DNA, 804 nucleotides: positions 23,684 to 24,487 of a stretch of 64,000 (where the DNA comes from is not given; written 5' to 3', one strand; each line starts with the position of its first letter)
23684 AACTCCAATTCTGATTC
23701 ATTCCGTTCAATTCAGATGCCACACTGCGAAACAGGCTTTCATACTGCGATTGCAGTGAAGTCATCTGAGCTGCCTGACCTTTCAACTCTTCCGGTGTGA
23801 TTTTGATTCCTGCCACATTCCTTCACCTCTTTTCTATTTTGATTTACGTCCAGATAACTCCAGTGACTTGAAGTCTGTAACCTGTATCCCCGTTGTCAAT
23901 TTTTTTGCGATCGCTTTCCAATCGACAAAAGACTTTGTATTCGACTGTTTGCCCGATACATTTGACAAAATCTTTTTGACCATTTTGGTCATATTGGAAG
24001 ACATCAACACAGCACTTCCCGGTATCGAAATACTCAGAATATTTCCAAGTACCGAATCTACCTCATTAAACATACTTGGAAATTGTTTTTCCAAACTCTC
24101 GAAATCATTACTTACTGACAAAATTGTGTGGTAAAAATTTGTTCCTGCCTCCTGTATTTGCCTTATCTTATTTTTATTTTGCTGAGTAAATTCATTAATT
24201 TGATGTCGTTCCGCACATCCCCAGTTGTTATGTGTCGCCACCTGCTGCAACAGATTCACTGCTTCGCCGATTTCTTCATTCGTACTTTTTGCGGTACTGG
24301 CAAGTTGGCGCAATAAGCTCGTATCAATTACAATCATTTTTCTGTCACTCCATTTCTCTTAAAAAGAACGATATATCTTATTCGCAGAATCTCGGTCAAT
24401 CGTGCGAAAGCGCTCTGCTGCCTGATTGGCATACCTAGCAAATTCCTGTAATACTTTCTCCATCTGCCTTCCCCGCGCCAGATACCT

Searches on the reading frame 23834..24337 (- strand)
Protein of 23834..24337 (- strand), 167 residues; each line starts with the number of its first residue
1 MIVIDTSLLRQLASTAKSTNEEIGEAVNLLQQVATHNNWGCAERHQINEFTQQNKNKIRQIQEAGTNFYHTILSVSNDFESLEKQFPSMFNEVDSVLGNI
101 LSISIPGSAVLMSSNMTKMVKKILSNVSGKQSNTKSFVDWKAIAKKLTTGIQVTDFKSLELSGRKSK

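Call 3: search_protein_families(library=pfam, proteins=[window:23834-24337:-], max_evalue=0.1)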
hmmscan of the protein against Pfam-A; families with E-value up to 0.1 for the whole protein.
window:23834-24337:- (167 aa): 3 families
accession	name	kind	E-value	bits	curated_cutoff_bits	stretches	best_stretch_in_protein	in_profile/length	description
PF14663.11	RasGEF_N_2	-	0.048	14.4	27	0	39-84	32-75/108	Rapamycin-insensitive companion of mTOR RasGEF_N domain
PF13404.12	HTH_AsnC-type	-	0.077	13.3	27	0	4-29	4-29/42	AsnC-type helix-turn-helix domain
PF00372.24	Hemocyanin_M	-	0.08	12.6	20.8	1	32-135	137-239/268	Hemocyanin, copper containing domain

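Call 4: search_protein_families(library=ncbifam, proteins=[window:23834-24337:-], max_evalue=0.1)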
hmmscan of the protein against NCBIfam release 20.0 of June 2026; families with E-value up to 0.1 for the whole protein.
window:23834-24337:- (167 aa): 2 families
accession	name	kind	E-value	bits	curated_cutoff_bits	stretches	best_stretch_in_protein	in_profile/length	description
TIGR04197.1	T7SS_SACOL2603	subfamily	0.019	15.5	26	1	49-82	44-77/85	TIGR04197 family type VII secretion effector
TIGR00833.1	actII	subfamily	0.047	11.9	874.7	1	52-132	575-655/910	MMPL family RND transporter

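Call 66: search_protein_families(library=ncbifam, proteins=[window:23834-24337:-], max_evalue=0.01)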
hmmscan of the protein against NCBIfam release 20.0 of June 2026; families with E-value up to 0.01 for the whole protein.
window:23834-24337:- (167 aa): 0 families
